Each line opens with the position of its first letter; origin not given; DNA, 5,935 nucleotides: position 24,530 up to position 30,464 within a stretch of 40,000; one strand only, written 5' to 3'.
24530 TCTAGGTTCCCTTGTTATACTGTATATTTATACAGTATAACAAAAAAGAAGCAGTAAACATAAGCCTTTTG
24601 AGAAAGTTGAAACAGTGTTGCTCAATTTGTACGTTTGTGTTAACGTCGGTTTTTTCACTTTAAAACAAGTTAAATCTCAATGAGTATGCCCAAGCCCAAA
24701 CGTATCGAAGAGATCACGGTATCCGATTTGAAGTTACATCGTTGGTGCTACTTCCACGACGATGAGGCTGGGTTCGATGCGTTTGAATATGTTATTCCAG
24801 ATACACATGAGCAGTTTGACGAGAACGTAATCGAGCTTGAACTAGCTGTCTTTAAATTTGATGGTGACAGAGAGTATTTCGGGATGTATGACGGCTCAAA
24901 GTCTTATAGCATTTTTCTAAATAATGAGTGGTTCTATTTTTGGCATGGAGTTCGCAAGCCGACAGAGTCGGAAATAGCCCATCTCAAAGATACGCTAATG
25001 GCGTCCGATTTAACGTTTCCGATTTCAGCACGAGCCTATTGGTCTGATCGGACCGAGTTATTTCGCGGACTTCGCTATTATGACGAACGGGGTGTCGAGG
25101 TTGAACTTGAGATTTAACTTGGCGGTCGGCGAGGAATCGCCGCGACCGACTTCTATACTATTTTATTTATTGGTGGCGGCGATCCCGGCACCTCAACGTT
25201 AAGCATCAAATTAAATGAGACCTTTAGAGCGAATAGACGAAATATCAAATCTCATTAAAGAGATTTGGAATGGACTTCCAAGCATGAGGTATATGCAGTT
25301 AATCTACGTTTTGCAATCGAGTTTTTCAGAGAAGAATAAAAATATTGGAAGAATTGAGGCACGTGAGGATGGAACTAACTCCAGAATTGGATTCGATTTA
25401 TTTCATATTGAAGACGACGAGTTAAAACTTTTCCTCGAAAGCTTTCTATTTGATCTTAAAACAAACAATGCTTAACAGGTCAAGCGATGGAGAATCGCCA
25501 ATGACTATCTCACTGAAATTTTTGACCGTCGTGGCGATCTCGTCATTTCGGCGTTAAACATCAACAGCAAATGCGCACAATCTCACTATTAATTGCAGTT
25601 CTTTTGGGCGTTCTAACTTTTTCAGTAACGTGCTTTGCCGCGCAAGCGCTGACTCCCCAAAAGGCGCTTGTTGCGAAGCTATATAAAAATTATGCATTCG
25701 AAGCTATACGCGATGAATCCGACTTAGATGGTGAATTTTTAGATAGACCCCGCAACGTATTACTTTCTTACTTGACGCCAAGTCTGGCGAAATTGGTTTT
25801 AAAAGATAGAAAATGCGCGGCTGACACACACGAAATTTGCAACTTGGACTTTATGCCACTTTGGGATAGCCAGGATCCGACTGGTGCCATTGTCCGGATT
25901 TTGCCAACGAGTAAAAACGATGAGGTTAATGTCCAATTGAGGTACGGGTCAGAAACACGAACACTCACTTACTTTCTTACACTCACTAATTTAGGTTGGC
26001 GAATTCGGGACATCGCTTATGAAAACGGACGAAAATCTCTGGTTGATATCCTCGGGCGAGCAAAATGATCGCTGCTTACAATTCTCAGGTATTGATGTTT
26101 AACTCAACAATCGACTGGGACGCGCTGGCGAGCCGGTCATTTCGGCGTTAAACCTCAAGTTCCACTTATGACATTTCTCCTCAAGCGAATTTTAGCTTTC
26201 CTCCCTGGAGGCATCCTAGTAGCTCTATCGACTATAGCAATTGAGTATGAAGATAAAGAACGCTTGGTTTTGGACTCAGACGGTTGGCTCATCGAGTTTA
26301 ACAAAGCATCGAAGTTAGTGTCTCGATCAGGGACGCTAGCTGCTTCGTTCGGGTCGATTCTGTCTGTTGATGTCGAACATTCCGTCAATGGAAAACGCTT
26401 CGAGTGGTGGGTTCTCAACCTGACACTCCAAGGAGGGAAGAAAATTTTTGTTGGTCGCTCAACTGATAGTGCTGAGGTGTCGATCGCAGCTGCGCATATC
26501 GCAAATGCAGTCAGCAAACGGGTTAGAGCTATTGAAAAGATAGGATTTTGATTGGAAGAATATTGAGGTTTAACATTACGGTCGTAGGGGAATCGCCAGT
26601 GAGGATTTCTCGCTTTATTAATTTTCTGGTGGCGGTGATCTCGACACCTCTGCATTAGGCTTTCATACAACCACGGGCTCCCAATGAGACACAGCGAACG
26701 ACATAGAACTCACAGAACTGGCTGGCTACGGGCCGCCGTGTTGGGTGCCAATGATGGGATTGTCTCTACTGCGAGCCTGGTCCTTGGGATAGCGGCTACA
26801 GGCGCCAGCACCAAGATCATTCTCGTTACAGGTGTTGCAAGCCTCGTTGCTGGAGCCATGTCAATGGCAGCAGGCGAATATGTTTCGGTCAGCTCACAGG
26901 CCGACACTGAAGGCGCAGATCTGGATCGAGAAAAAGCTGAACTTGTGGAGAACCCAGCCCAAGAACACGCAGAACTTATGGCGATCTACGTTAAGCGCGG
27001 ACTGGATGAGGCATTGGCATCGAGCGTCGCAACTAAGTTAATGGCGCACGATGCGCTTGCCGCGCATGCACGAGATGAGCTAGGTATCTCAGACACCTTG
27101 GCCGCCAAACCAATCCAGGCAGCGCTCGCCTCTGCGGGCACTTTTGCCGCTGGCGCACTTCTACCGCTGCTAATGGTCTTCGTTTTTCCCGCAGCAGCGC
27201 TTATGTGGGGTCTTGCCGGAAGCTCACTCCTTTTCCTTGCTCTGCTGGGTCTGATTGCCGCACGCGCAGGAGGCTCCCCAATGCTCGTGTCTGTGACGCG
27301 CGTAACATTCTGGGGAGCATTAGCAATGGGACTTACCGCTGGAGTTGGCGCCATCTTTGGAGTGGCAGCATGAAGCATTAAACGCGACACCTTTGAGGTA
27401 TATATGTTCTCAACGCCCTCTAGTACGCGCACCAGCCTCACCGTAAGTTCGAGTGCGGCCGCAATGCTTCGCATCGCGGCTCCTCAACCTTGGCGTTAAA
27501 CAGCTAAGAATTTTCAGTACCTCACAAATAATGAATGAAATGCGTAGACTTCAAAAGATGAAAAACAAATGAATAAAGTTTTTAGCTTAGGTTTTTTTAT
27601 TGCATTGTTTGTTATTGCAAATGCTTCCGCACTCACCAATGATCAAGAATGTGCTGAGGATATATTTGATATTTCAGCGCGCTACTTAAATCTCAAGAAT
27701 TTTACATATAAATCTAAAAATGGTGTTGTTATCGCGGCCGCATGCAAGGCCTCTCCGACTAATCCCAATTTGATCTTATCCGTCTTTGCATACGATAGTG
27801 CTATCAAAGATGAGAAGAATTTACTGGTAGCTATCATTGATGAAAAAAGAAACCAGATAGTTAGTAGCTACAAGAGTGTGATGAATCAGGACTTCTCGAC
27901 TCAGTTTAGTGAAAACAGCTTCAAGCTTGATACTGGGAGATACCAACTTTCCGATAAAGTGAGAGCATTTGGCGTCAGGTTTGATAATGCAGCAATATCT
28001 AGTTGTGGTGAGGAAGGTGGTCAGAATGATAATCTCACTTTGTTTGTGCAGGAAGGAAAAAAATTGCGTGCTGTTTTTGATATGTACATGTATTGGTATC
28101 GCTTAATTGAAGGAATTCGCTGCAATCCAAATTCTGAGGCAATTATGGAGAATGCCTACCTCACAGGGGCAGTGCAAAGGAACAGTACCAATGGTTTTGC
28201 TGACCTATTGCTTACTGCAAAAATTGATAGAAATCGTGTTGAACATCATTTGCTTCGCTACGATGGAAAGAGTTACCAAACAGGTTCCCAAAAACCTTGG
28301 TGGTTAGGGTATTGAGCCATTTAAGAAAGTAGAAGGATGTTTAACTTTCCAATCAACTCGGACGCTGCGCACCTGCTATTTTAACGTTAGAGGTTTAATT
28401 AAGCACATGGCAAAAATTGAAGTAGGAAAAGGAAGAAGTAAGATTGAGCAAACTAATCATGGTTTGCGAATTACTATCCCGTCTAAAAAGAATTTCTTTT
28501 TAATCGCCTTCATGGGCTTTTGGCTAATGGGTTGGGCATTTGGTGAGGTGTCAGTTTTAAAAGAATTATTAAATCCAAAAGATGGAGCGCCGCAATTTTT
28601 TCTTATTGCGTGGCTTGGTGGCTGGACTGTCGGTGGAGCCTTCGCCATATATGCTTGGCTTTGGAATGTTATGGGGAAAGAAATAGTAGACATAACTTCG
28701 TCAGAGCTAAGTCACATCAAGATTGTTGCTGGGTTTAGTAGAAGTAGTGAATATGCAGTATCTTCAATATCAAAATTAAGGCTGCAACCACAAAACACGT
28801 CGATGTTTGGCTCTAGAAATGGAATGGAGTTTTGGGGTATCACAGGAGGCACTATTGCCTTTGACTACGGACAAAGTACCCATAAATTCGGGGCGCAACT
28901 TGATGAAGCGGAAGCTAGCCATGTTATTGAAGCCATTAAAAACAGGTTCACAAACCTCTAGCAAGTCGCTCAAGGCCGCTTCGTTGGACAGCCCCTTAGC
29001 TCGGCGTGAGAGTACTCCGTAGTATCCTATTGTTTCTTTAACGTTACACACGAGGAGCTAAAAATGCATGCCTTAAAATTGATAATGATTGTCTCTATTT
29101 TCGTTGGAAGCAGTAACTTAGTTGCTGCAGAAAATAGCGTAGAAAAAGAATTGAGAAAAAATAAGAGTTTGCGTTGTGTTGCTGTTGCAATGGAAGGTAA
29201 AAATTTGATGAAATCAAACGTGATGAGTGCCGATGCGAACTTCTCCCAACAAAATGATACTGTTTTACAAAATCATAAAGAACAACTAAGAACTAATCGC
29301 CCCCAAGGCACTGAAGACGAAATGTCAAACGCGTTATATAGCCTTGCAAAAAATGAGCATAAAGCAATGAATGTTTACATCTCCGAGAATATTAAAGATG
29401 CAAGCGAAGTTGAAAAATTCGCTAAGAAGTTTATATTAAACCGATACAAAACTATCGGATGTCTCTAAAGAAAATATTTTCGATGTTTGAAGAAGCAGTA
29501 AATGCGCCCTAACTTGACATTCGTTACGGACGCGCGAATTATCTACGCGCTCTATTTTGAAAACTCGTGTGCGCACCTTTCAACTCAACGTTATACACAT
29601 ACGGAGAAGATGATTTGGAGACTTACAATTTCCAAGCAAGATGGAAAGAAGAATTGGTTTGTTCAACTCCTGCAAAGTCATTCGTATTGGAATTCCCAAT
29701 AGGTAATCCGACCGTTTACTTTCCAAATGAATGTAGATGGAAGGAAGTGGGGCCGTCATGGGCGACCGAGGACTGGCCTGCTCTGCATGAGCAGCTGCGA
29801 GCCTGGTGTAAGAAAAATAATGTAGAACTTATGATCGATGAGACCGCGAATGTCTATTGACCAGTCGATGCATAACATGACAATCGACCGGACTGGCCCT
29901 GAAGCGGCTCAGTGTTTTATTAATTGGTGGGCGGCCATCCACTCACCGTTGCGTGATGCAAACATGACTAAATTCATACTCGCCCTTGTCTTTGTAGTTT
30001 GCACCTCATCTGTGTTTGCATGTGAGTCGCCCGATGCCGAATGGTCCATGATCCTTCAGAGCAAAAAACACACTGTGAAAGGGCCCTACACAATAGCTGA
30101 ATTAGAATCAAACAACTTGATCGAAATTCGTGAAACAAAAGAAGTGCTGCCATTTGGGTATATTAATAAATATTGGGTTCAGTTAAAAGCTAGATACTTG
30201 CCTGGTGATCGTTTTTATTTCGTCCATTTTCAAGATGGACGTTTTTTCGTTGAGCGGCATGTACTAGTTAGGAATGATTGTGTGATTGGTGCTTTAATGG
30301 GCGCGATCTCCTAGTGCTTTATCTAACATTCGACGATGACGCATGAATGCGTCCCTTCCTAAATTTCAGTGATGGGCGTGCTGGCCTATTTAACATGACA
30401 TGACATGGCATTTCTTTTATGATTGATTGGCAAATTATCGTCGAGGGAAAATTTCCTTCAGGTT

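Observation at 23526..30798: Complete chromosomal-type integron inserted against the groESL heat-shock promoter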

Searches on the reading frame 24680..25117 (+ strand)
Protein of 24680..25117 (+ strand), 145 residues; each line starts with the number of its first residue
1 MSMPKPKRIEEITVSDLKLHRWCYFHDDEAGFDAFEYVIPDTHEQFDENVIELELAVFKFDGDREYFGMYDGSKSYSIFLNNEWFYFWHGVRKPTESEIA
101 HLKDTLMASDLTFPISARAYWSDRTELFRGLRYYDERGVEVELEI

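Call 5: search_protein_families(library=pfam, proteins=[window:24680-25117:+], max_evalue=0.01)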
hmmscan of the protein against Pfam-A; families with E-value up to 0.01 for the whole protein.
window:24680-25117:+ (145 aa): 0 families

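Call 6: search_protein_families(library=ncbifam, proteins=[window:24680-25117:+], max_evalue=0.01)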
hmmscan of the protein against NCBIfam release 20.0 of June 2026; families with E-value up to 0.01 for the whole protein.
window:24680-25117:+ (145 aa): 0 families

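Call 37: search_protein_families(library=padloc, proteins=[window:24680-25117:+], max_evalue=0.01)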
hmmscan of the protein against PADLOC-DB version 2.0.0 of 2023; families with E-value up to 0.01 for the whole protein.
window:24680-25117:+ (145 aa): 0 families

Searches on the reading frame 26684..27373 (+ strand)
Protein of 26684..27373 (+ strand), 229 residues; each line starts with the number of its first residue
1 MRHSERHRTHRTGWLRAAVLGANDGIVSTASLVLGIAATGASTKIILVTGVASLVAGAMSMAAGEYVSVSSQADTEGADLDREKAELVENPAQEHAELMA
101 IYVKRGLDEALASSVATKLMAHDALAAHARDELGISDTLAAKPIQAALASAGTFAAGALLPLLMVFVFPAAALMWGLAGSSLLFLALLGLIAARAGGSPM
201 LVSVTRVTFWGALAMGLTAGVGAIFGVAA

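Call 5: search_protein_families(library=pfam, proteins=[window:26684-27373:+], max_evalue=0.01)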
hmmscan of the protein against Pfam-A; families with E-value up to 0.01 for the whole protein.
window:26684-27373:+ (229 aa): 1 family
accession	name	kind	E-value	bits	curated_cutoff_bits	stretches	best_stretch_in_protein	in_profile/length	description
PF01988.24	VIT1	-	4.6e-65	219.9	28.1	1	15-222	1-213/214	VIT family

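Call 6: search_protein_families(library=ncbifam, proteins=[window:26684-27373:+], max_evalue=0.01)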
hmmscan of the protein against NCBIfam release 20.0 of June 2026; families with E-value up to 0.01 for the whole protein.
window:26684-27373:+ (229 aa): 2 families
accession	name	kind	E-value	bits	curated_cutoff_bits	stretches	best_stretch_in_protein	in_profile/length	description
TIGR00267.1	TIGR00267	hypoth_equivalog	0.0011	18.6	156.95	1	16-96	1-78/171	TIGR00267 family protein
NF011888.0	PRK15361.1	equivalog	0.0059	16.3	266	1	15-86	86-155/195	SPI-2 type III secretion system translocon protein SseD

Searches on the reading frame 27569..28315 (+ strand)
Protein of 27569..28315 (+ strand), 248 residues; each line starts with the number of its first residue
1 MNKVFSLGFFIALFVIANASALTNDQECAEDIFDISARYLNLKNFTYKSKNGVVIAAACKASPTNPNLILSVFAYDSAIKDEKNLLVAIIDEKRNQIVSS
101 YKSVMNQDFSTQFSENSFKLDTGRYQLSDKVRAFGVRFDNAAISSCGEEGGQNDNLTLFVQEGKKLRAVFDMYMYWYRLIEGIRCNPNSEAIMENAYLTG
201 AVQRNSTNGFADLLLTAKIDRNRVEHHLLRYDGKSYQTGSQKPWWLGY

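Call 5: search_protein_families(library=pfam, proteins=[window:27569-28315:+], max_evalue=0.01)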
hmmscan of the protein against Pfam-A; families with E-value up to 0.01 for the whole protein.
window:27569-28315:+ (248 aa): 0 families

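Call 6: search_protein_families(library=ncbifam, proteins=[window:27569-28315:+], max_evalue=0.01)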
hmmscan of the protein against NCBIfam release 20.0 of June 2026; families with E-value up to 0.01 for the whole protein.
window:27569-28315:+ (248 aa): 1 family
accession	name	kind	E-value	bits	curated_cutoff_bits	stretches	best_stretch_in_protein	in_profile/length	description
NF052451.1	PA3715_dom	subfamily_domain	4.9e-31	107.8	70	1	57-224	2-167/196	PA3715 family protein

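Call 37: search_protein_families(library=padloc, proteins=[window:27569-28315:+], max_evalue=0.01)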
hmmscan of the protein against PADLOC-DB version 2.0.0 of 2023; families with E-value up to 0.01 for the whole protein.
window:27569-28315:+ (248 aa): 0 families

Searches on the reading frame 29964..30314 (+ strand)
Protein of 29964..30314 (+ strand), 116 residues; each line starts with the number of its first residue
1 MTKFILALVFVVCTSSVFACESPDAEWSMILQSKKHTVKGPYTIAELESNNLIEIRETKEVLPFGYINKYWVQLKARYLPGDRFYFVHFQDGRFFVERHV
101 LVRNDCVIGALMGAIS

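Call 37: search_protein_families(library=padloc, proteins=[window:29964-30314:+], max_evalue=0.01)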
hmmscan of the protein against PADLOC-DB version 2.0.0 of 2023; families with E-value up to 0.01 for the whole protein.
window:29964-30314:+ (116 aa): 0 families

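Call 50: search_protein_families(library=pfam, proteins=[window:29964-30314:+], max_evalue=0.001)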
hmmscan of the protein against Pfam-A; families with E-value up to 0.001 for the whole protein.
window:29964-30314:+ (116 aa): 0 families

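Call 69: search_protein_families(library=ncbifam, proteins=[window:29964-30314:+], max_evalue=0.01)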
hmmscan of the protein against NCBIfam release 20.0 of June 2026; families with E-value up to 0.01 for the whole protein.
window:29964-30314:+ (116 aa): 0 families
